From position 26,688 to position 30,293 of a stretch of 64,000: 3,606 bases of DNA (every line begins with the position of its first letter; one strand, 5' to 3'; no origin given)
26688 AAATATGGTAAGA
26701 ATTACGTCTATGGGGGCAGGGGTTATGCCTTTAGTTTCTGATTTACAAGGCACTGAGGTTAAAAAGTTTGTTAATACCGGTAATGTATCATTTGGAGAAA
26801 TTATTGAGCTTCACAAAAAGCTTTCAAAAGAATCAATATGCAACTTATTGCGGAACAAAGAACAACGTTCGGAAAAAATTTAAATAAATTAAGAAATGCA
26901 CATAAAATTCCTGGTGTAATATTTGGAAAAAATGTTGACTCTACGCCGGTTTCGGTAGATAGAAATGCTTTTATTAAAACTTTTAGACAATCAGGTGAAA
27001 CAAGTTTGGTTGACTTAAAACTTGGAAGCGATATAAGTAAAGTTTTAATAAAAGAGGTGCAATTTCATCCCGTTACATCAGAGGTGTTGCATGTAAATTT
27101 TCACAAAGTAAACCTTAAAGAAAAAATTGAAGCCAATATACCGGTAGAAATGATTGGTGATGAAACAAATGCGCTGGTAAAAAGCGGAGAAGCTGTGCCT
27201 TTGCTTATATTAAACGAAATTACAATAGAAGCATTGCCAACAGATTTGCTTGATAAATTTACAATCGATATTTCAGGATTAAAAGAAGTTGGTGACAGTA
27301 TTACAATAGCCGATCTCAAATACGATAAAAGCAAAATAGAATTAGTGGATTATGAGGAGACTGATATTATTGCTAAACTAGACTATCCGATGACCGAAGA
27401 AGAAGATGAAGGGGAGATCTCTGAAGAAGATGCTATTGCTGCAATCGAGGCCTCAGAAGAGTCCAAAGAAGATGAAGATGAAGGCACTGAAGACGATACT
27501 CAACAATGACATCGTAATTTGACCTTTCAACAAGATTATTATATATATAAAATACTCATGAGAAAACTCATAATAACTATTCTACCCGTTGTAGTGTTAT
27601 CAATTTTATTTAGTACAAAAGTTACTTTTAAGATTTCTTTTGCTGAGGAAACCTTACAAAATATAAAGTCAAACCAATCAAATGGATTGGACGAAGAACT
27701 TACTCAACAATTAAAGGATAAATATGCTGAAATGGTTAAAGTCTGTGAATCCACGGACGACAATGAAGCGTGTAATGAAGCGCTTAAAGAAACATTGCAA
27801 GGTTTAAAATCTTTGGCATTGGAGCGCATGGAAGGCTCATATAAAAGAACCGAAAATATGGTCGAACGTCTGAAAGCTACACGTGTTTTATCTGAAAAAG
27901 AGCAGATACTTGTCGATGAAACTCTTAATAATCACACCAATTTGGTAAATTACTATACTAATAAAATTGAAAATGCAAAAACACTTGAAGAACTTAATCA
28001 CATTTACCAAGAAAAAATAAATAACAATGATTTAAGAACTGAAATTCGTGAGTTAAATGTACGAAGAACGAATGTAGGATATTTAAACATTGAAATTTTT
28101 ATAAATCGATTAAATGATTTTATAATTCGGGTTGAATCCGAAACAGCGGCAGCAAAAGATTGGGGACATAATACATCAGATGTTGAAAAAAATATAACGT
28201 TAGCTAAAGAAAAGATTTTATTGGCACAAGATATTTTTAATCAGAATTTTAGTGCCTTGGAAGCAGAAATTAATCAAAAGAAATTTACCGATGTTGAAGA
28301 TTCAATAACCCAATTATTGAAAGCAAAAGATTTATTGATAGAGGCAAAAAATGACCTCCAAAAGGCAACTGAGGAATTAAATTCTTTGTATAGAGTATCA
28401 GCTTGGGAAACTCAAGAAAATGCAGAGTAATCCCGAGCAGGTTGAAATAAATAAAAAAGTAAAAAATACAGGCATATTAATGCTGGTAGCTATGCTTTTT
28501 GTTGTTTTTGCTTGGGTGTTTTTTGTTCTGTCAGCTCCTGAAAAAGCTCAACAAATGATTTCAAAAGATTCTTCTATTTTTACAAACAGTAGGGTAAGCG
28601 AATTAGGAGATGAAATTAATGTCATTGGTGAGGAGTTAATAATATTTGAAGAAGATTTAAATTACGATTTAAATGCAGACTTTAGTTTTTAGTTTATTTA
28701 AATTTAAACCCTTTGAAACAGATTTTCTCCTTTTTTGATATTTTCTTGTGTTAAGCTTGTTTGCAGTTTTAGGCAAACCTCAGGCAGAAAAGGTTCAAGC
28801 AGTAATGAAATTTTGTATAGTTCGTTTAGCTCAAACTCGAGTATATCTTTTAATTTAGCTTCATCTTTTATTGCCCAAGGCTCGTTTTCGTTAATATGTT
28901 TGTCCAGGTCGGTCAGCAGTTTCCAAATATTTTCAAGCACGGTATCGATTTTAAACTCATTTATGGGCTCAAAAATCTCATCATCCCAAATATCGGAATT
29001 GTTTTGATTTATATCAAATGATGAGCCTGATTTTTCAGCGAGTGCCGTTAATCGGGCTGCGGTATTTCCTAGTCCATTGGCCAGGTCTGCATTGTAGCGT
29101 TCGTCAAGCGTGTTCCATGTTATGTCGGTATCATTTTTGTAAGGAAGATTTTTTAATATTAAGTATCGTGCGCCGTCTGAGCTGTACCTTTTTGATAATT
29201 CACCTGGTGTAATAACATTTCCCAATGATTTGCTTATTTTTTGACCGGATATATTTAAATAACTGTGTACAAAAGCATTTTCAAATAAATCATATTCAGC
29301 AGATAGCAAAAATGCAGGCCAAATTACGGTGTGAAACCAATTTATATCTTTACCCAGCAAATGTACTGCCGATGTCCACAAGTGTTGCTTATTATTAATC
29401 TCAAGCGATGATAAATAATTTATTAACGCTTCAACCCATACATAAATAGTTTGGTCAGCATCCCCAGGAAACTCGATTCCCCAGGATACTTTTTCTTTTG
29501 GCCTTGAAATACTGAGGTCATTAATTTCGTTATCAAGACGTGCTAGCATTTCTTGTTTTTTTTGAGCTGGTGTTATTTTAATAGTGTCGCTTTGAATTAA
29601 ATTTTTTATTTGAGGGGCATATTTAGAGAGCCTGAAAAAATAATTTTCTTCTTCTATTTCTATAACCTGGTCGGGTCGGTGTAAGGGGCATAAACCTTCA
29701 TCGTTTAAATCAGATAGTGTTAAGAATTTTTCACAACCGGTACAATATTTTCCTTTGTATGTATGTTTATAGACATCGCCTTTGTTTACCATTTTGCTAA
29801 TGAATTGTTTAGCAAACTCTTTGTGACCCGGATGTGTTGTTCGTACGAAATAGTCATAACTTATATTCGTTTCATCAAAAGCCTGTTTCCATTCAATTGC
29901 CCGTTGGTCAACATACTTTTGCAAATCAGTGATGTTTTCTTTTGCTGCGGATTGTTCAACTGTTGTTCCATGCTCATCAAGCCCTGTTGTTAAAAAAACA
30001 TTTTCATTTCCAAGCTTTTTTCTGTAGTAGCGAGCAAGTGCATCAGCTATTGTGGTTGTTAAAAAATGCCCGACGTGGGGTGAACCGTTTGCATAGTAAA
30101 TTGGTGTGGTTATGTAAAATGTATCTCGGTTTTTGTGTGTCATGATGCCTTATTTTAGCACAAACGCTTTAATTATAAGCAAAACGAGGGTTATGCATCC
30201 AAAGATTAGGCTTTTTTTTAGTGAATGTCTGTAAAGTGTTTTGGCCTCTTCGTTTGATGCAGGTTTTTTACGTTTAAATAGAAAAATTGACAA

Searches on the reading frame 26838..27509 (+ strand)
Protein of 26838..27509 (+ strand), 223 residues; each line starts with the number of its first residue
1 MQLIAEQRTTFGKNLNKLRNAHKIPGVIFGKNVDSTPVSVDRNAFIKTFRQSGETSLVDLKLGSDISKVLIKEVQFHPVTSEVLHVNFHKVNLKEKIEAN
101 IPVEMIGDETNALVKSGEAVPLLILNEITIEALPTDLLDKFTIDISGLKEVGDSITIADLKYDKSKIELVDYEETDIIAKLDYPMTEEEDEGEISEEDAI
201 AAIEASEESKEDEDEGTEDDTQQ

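Call 50: search_protein_families(library=pfam, proteins=[window:26838-27509:+], max_evalue=0.001)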
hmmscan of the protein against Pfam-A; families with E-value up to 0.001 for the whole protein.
window:26838-27509:+ (223 aa): 2 families
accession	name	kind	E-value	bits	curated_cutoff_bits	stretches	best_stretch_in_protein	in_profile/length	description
PF01386.24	Ribosomal_L25p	-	5.1e-23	81.8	23.6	1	4-88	2-82/82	Ribosomal L25p family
PF14693.11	Ribosomal_TL5_C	-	2e-13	50.9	27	1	96-177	1-77/84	Ribosomal protein TL5, C-terminal domain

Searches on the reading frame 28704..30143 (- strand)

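Call 50: search_protein_families(library=pfam, proteins=[window:28704-30143:-], max_evalue=0.001)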
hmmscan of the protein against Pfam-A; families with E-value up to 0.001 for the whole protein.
window:28704-30143:- (479 aa): 4 families
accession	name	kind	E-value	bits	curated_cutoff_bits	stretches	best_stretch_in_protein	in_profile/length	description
PF09334.17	tRNA-synt_1g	-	2.2e-91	307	20.1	2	164-365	180-390/391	tRNA synthetases class I (M)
PF00133.28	tRNA-synt_1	-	3.1e-25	89.3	22.7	2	3-226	19-244/414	tRNA synthetases class I (I, L, M and V)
PF01406.26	tRNA-synt_1e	-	7e-09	35.9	27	1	282-343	232-293/301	tRNA synthetases class I (C) catalytic domain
PF01921.24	tRNA-synt_1f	-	0.00041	19.8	27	0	299-337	278-317/360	tRNA synthetases class I (K)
